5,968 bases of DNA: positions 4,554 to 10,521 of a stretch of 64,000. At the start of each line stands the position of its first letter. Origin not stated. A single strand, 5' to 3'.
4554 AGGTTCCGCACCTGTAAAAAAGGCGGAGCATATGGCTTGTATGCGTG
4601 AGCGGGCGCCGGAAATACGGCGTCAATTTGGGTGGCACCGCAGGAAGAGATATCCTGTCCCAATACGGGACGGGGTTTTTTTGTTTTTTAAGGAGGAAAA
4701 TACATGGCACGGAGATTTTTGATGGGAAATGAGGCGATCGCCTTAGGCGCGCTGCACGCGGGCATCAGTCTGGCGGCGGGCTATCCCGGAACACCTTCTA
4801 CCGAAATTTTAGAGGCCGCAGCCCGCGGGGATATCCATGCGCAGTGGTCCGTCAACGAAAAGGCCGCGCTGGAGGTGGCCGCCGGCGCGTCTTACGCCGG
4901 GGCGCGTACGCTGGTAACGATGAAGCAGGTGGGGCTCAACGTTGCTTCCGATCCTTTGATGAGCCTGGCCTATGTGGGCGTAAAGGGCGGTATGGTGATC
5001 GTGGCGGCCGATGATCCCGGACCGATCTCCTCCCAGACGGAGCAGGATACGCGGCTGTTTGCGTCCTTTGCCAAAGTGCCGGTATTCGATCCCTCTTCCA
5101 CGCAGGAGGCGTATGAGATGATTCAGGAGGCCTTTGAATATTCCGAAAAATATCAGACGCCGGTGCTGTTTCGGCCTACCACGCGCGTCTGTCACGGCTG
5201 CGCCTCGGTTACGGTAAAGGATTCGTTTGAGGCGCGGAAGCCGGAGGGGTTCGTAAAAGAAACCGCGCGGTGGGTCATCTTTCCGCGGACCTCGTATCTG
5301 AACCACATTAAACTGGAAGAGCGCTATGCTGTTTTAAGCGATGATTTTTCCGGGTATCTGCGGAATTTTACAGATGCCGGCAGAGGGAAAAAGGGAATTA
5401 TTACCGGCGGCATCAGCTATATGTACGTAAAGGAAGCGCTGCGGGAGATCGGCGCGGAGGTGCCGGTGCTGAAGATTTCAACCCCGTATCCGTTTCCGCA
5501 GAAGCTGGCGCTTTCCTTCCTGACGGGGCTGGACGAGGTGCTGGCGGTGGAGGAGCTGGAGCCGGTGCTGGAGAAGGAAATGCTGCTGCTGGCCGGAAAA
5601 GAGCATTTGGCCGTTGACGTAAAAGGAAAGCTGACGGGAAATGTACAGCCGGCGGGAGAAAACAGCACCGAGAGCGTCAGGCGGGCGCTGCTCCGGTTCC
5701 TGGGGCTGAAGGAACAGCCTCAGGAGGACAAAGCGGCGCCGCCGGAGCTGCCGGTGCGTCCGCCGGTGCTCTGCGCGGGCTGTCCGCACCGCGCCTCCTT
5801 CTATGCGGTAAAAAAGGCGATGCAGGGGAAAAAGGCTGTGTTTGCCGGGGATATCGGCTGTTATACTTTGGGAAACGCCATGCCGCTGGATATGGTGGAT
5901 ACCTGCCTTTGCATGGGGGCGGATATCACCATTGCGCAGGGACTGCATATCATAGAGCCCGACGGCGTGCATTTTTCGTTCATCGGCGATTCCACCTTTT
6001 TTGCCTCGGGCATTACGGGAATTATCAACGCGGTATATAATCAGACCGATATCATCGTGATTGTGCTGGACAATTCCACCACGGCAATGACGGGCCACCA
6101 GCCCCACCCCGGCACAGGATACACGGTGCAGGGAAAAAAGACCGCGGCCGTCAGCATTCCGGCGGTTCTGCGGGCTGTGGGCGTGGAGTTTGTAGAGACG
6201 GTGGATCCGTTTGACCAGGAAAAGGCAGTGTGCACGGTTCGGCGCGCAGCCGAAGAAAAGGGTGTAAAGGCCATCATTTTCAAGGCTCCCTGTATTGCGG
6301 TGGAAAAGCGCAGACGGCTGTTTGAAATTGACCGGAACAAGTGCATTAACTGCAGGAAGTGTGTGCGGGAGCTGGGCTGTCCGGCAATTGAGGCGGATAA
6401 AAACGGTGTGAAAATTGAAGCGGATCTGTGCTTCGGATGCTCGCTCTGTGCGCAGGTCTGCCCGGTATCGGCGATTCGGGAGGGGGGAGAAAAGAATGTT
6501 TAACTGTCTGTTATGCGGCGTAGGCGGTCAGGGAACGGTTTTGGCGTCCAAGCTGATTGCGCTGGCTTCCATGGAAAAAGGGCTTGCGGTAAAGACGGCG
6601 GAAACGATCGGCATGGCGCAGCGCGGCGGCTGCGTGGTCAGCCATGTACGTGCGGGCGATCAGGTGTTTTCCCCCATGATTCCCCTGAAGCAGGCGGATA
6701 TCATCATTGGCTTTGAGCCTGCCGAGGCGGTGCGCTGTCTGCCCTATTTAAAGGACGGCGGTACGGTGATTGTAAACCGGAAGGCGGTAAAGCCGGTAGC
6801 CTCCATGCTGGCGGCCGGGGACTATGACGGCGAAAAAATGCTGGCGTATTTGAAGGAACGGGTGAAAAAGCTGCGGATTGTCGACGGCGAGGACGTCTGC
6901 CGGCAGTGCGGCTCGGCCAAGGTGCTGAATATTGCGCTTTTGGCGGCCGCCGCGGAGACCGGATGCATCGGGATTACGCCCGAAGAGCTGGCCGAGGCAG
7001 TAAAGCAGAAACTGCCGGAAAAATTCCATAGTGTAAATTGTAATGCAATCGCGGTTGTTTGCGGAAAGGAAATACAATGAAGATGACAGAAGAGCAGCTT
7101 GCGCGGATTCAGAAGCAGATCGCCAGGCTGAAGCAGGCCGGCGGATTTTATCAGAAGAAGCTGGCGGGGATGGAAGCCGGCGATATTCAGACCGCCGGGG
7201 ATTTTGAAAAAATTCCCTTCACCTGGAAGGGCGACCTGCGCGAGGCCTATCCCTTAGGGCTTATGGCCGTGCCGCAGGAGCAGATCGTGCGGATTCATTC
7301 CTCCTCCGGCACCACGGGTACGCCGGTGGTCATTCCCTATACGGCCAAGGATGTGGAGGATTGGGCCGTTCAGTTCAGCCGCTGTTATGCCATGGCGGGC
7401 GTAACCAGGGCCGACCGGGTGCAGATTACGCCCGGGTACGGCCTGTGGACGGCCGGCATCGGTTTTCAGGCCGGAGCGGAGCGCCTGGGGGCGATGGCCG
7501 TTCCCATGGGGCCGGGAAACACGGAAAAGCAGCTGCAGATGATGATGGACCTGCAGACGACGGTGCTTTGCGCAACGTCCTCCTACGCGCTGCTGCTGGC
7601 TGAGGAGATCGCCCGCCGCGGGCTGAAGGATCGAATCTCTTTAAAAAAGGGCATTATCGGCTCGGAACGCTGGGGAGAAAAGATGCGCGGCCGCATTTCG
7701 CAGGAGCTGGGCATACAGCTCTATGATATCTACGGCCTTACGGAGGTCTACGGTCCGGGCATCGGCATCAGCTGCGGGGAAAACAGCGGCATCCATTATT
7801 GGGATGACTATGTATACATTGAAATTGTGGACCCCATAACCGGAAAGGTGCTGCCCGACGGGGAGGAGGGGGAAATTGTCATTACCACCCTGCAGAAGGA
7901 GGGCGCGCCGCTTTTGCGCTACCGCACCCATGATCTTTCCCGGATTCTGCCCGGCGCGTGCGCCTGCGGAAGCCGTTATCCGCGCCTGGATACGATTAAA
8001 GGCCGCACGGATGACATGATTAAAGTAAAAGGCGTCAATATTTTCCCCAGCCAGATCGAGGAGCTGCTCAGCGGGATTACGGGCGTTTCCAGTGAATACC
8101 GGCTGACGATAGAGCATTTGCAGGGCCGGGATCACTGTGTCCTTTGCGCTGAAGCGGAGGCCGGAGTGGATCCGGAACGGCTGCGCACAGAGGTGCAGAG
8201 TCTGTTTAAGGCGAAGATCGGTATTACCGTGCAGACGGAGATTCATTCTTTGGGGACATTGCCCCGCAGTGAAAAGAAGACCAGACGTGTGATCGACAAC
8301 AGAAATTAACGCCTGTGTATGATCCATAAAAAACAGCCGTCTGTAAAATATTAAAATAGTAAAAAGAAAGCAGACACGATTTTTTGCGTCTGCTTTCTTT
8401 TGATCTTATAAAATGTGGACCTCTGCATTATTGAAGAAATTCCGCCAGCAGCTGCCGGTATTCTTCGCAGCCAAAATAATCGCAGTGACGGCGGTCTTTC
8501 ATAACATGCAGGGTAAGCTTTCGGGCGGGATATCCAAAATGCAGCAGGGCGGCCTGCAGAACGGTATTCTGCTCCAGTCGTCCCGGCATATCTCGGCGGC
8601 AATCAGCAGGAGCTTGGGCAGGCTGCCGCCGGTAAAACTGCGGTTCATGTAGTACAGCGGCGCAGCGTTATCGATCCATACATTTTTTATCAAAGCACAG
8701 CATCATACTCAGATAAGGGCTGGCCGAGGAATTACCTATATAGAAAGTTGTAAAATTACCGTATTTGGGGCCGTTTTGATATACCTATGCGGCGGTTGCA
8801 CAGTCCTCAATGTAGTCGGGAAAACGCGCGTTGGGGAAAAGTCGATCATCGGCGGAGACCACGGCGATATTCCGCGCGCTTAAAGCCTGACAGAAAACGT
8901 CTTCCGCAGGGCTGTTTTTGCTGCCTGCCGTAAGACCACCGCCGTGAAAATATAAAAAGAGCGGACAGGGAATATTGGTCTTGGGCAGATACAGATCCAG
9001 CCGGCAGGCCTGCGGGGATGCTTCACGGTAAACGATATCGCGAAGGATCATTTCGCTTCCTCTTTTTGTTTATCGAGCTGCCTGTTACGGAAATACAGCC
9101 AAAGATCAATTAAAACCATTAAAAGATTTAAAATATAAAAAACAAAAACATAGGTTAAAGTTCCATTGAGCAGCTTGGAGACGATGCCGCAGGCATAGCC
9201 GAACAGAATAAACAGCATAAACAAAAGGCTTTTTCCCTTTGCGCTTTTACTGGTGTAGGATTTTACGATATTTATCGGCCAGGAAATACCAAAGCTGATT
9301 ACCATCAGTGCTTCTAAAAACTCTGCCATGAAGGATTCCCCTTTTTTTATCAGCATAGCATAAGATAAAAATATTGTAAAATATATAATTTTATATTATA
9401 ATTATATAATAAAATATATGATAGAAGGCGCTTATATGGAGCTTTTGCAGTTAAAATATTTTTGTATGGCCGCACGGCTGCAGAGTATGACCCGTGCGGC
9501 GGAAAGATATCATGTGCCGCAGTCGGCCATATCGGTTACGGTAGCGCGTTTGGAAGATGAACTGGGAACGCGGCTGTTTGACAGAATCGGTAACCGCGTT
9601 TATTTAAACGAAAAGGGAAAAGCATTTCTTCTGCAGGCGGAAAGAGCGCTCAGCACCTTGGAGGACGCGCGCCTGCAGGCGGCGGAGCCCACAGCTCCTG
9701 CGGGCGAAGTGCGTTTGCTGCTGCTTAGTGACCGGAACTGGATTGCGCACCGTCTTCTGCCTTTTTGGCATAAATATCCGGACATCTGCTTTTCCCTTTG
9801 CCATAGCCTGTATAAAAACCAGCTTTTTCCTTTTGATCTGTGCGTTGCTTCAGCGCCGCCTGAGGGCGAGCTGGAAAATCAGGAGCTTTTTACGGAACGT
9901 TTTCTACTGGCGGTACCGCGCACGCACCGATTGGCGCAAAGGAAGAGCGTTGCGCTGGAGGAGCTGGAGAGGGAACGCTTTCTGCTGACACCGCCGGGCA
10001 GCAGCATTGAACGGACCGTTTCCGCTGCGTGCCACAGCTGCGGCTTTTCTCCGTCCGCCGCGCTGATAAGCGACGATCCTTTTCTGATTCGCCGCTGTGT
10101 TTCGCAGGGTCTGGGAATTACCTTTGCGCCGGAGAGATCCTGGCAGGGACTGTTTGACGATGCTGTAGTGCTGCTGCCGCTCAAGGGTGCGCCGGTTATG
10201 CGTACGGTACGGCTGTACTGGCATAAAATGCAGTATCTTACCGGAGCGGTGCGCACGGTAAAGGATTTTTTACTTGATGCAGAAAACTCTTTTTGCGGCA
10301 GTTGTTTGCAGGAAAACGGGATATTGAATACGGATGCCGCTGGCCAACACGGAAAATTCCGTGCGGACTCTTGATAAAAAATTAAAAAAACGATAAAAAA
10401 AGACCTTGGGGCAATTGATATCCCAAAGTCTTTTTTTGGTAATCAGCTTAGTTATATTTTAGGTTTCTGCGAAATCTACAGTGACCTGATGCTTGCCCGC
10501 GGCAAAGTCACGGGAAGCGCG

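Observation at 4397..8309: Trp-specific T-box leader controlling iorA-iorB-paaK: IOR/aryl-acetate-CoA ligase as a tryptophan salvage-biosynthesis operon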

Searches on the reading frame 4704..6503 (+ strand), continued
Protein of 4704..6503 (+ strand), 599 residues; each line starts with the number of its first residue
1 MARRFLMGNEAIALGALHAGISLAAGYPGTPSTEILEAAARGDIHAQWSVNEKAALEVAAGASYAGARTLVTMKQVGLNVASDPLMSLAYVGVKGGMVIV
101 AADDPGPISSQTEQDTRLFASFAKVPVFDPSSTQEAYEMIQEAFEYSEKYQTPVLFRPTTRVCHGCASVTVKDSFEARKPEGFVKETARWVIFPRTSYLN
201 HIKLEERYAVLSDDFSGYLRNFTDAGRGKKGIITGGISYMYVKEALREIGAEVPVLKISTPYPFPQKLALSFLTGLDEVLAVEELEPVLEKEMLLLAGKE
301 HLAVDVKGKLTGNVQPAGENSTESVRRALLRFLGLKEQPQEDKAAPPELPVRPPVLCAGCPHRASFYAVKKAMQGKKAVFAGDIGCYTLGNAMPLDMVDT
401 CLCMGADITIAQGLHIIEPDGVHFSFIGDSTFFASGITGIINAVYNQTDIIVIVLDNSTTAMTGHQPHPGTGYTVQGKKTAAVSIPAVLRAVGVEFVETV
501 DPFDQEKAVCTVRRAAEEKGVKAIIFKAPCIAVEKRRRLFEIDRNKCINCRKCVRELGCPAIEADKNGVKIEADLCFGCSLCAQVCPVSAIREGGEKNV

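Call 80: search_protein_families(library=pfam, max_evalue=0.001, proteins=[L098:969-1493:+, L098:1505-2368:+, L098:2358-3176:+, L098:3176-3916:+, L016:9492-9800:+])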
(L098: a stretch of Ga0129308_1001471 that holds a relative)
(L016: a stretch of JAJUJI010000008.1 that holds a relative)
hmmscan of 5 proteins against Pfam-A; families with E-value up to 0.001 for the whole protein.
L098:969-1493:+ (175 aa): 1 family
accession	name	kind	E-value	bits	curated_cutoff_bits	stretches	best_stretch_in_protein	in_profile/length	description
PF17099.10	TrpP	-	5.2e-09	36.6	27.2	1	20-173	5-168/169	Tryptophan transporter TrpP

L098:1505-2368:+ (288 aa): 4 families
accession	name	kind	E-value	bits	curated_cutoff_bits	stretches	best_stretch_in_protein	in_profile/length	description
PF00005.33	ABC_tran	-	2.9e-28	99.6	25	1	25-175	1-136/137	ABC transporter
PF02463.25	SMC_N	-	7.5e-11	42.3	40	1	35-218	24-209/220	RecF/RecN/SMC N terminal domain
PF13304.12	AAA_21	-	7.3e-10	39.8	27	1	121-202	207-294/304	AAA domain, putative AbiEii toxin, Type IV TA system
PF13558.12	SbcC_Walker_B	-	0.00021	21.9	27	0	142-191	27-89/90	SbcC/RAD50-like, Walker B motif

L098:2358-3176:+ (273 aa): 5 families
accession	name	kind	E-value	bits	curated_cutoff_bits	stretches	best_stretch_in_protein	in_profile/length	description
PF00005.33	ABC_tran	-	5.7e-29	101.9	25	1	19-163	2-137/137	ABC transporter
PF13304.12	AAA_21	-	3e-09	37.8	27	1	132-197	235-302/304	AAA domain, putative AbiEii toxin, Type IV TA system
PF02463.25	SMC_N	-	7.8e-07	29.2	40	1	28-208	24-211/220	RecF/RecN/SMC N terminal domain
PF13401.12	AAA_22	-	0.00062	20.5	27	0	29-191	6-121/130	AAA domain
PF09818.15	ABC_ATPase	-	0.00072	19.1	23.2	0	170-224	208-263/283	P-loop domain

L098:3176-3916:+ (247 aa): 1 family
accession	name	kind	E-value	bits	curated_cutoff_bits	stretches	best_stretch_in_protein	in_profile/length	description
PF02361.21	CbiQ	-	6.6e-27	95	25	1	11-215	2-210/216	Cobalt transport protein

L016:9492-9800:+ (103 aa): 1 family
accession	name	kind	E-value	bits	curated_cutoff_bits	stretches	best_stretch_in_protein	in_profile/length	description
PF17099.10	TrpP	-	3.1e-07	30.8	27.2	1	20-91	4-70/169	Tryptophan transporter TrpP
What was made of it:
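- Closest known: Trp-specific T-box leaders. Same: In L016 and L098 similar leaders control TrpP (call 80).
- In L098 the genes are joined to a tryptophan-specific TrpP transporter (call 80).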

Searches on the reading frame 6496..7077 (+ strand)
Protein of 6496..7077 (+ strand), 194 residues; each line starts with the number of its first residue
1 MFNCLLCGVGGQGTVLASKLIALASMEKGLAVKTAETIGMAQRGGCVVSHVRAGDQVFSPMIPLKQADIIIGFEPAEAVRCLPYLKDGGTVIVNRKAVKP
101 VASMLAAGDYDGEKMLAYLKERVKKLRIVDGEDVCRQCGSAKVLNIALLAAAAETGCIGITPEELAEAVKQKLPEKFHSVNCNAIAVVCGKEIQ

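Call 11: search_protein_families(library=ncbifam, proteins=[window:6496-7077:+])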
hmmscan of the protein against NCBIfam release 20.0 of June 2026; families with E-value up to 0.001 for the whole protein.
window:6496-7077:+ (194 aa): 25 families
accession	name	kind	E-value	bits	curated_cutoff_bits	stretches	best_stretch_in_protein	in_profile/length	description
NF004917.0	PRK06274.1-3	equivalog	1.9e-55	188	284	1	2-186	3-187/203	indolepyruvate oxidoreductase subunit beta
NF004918.0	PRK06274.1-4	equivalog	1.1e-52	178.7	278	1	2-186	3-186/202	indolepyruvate oxidoreductase subunit beta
NF005325.0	PRK06853.1-5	equivalog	1.8e-51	174.6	230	1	3-186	5-185/192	indolepyruvate oxidoreductase subunit beta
NF005322.0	PRK06853.1-2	equivalog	4.8e-51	173.3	237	1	2-187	6-188/197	indolepyruvate oxidoreductase subunit beta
NF005323.0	PRK06853.1-3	equivalog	3e-49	167.6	238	1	2-186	7-189/197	indolepyruvate oxidoreductase subunit beta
TIGR03334.1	IOR_beta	equivalog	3.8e-49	167.2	205.8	1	3-185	2-184/189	indolepyruvate ferredoxin oxidoreductase subunit beta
NF005324.0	PRK06853.1-4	equivalog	3.3e-35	121.7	222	1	3-193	4-188/196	indolepyruvate oxidoreductase subunit beta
NF005326.0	PRK06853.1-6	equivalog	2.1e-34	119.1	348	1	2-186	4-190/202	indolepyruvate oxidoreductase subunit beta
NF005328.0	PRK06853.2-2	equivalog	2e-29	102.7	240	1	2-158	4-155/192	indolepyruvate oxidoreductase subunit beta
NF004915.0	PRK06274.1-1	equivalog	1.2e-28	99.9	274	1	2-185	3-185/194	indolepyruvate oxidoreductase subunit beta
NF005327.0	PRK06853.2-1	equivalog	2.3e-25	89.6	242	1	2-157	4-155/194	indolepyruvate oxidoreductase subunit beta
NF004916.0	PRK06274.1-2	equivalog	6.5e-25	88.2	227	1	5-190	6-172/178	indolepyruvate oxidoreductase subunit beta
TIGR02175.1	PorC_KorC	subfamily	3e-17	62.9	81.1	1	2-186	2-169/177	2-oxoacid:acceptor oxidoreductase, gamma subunit, pyruvate/2-ketoisovalerate family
NF009589.0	PRK13030.1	subfamily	3.9e-17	61.2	816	1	2-172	729-909/1170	indolepyruvate ferredoxin oxidoreductase family protein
NF009588.0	PRK13029.1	subfamily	4e-16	58.1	952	1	3-172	746-925/1196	indolepyruvate ferredoxin oxidoreductase family protein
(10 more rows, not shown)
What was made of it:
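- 6496..7080 (+): iorB, IOR beta subunit (194 aa), overlapping iorA by 8 nt. The best NCBIfam matches are IOR-beta models, but all fall below their cutoffs (call 11).
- On Indolepyruvate:ferredoxin oxidoreductase (IorAB): TIGR03334 gives 167 bits against 205.8 (call 11).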

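Call 12: search_protein_families(library=pfam, proteins=[window:6496-7077:+])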
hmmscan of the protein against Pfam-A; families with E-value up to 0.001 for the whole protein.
window:6496-7077:+ (194 aa): 1 family
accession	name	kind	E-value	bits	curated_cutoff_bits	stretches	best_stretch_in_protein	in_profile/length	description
PF01558.24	POR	-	1.8e-35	123.1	27.4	1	10-185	1-168/173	Pyruvate ferredoxin/flavodoxin oxidoreductase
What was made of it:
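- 6496..7080 (+): Pfam POR domain at 123 bits (call 12).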

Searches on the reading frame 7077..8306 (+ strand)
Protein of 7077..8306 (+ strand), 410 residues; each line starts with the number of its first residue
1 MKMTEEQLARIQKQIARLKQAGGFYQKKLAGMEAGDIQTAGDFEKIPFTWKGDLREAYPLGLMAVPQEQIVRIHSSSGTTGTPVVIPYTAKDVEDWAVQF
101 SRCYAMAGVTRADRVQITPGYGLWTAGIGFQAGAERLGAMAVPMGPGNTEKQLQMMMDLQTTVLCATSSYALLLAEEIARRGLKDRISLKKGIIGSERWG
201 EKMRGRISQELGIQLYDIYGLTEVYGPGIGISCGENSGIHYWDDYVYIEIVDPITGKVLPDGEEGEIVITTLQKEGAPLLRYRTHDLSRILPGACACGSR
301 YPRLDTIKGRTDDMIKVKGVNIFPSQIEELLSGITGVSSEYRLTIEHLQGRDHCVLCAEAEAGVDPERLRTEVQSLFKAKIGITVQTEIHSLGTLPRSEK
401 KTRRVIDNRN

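Call 11: search_protein_families(library=ncbifam, proteins=[window:7077-8306:+])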
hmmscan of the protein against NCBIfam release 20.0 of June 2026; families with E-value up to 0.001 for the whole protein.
window:7077-8306:+ (410 aa): 28 families (the best 25 are shown)
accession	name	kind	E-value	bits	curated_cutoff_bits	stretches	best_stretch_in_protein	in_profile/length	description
TIGR02155.1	PA_CoA_ligase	equivalog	1.3e-121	406.1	646.3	1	6-409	11-422/422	phenylacetate--CoA ligase PaaK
NF041878.1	paak_haloarch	equivalog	5.3e-112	374.5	700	1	3-409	13-427/427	phenylacetate--CoA ligase PaaK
NF045666.1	DVU1553_fam_AMP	equivalog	2.5e-63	214.2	300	1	3-310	23-330/331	DVU_1553 family AMP-dependent CoA ligase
NF053551.1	FlxY_rubin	equivalog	6.3e-60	203.1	520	1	3-398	9-408/424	flexirubin biosynthesis putative acyl-CoA ligase FlxY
NF041217.1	BagE_FevW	exception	6.4e-37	127.5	800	1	34-394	35-391/424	bagremycin/ferroverdin synthetase BagE/FevW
TIGR03335.1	F390_ftsA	equivalog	1.4e-30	106.4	458.7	1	10-323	21-341/445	coenzyme F390 synthetase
NF004837.0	PRK06187.1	subfamily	3.1e-13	48.8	476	2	68-226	170-325/531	long-chain-fatty-acid--CoA ligase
TIGR02304.1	aden_form_hyp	equivalog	1.8e-09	37.1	251.9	1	150-405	177-424/430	F390 synthetase-related protein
TIGR01733.1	AA-adenyl-dom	subfamily_domain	4.5e-09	35.6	317.4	1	76-225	128-274/409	amino acid adenylation domain-containing protein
NF009071.0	PRK12406.1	subfamily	7e-09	34.6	701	1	66-398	151-488/510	acyl-CoA synthetase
NF005801.1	PRK07656.1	equivalog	8.2e-08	31.3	657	1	65-226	161-319/500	FadD3 family acyl-CoA ligase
NF005859.1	PRK07788.1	exception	4.1e-07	28.9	875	1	187-397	332-543/560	long-chain-fatty-acid--CoA ligase FadD2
NF053567.1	HBDA_AROS1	equivalog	4.8e-07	28.5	1000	1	308-398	413-505/523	3-hydroxybenzoate--CoA ligase HbdA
NF004822.0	PRK06178.1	equivalog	1.6e-06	27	782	1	248-333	402-490/571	acyl-CoA synthetase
NF006167.0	PRK08308.1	equivalog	2.2e-06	26.8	513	1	308-378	310-380/414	acyl-CoA synthetase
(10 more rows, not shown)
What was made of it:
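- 7077..8309 (+): PaaK-family AMP-forming arylacetate-CoA ligase (410 aa), ATGA overlap with iorB. TIGR02155 at 406 bits, below the equivalog cutoff of 646 (call 11).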

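Call 12: search_protein_families(library=pfam, proteins=[window:7077-8306:+])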
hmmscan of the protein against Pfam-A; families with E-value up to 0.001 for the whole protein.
window:7077-8306:+ (410 aa): 2 families
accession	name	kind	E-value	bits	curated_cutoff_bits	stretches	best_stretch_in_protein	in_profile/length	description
PF14535.12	AMP-binding_C_2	-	7.6e-22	77.8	25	1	319-409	1-96/96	AMP-binding enzyme C-terminal domain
PF00501.34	AMP-binding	-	6e-15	55.4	29.9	1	65-270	159-375/384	AMP-binding enzyme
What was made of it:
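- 7077..8309 (+): AMP-binding and AMP-binding_C_2 domains (call 12).
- On Phenylacetate-CoA ligase PaaK (TIGR02155): Pfam PF00501 and PF14535 (call 12).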

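Call 62: search_solved_structures(query=window:7077-8306:+, max_evalue=1e-20)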
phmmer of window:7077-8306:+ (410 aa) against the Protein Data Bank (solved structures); distinct sequences matched with E-value up to 1e-20: 8.
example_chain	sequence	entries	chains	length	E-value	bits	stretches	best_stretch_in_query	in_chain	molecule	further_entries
4r1l_A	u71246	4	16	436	3.6e-104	351.9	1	2-409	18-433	Phenylacetate-coenzyme A ligase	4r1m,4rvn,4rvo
2y27_A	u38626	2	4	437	4.6e-102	345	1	3-409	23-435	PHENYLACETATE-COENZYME A LIGASE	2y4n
2y4o_A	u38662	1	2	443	3.9e-100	338.7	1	29-409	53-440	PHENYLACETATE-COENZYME A LIGASE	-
6hdw_A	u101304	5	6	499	1.4e-46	162.3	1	8-409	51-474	2-hydroxyisobutyryl-CoA synthetase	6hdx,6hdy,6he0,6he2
6wuq_A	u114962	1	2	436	2.5e-35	125.2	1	3-404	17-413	AjiA1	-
6siw_A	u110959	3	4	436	2.2e-32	115.5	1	10-335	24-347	PaaK-like ligase (AMP-dependent synthetase and ligase) | AMP-dependent synthetase and ligase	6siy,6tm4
6siw_B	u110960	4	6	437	2.3e-32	115.5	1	10-335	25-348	PaaK-like ligase (AMP-dependent synthetase and ligase) | AMP-dependent synthetase and ligase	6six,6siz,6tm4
9s3l_A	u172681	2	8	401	9e-30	106.9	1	17-347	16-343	Phenylacetate-CoA ligase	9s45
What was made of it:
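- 7077..8309 (+): Best solved structure is 4r1l, phenylacetate-CoA ligase, 3.6e-104 (call 62).
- On Phenylacetate-CoA ligase PaaK (TIGR02155): PDB matches 4r1l at 3.6e-104 and B. cenocepacia PaaK1/2 at about 1e-100 (call 62).
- Closest known: Bacteroides iorAB with an adjacent AMP-forming arylacetate-CoA ligase. Same: The window ligase's best solved-structure match is a phenylacetate-CoA ligase entry, 4r1l (call 62).
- The ligase is PaaK-family and AMP-forming (calls 11, 12, 62).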

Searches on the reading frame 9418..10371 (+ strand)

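Call 36: search_protein_families(library=ncbifam, max_evalue=0.00001, proteins=[window:9418-10371:+])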
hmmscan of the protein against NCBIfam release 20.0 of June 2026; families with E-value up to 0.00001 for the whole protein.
window:9418-10371:+ (318 aa): 44 families (the best 25 are shown)
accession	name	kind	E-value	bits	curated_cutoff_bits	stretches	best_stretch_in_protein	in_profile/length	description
NF053705.1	TransRegGltCGpos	equivalog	1.5e-46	159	350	1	7-286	1-290/300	glutamate biosynthesis transcriptional regulator GltC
NF047520.1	trans_act_CidR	equivalog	3.1e-37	128.3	415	1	7-284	1-287/292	cidABC operon transcriptional activator CidR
NF008416.0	PRK11242.1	equivalog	1.5e-26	93.4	277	1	7-289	1-291/300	transcriptional regulator CynR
TIGR03339.1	phn_lysR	subfamily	3.4e-26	92.1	341.1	1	11-267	1-261/279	aminoethylphosphonate catabolism associated LysR family transcriptional regulator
NF007439.0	PRK09986.1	equivalog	1.2e-24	87.2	290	1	8-257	8-268/296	LysR family transcriptional regulator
NF040786.1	LysR_Sec_metab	equivalog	1e-23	83.8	250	1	7-284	1-293/298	selenium metabolism-associated LysR family transcriptional regulator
NF045775.1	acetoin_reg_AlsR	exception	3e-23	82.8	430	1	7-269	1-273/290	acetoin biosynthesis transcriptional regulator AlsR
NF007385.0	PRK09906.1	equivalog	3.3e-21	75.7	356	1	7-271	1-274/296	DNA-binding transcriptional regulator HcaR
NF008352.0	PRK11139.1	subfamily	1.8e-20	73.2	288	1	10-184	9-187/305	transcriptional regulator GcvA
NF047354.1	trans_reg_GltC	equivalog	8.3e-19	68.2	300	1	7-83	1-77/290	glutamate biosynthesis transcriptional regulator GltC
NF045990.1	TransRegCbbRRhodb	equivalog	5.2e-18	65.1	450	1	8-292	7-303/304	LysR family regulator CbbR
NF040889.1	trans_reg_YeiE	equivalog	6.4e-18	65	480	1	8-282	4-283/288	DNA-binding transcriptional regulator YeiE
NF008361.0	PRK11151.1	equivalog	1.9e-16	60.2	329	1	7-267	1-271/305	DNA-binding transcriptional regulator OxyR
NF047711.1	PutUtilRegPtrR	equivalog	5e-16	58.6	400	1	7-170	1-171/283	putrescine utilization regulator PtrR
TIGR02424.1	TF_pcaQ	equivalog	6.7e-16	58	303.8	1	11-84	7-80/300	pca operon transcription factor PcaQ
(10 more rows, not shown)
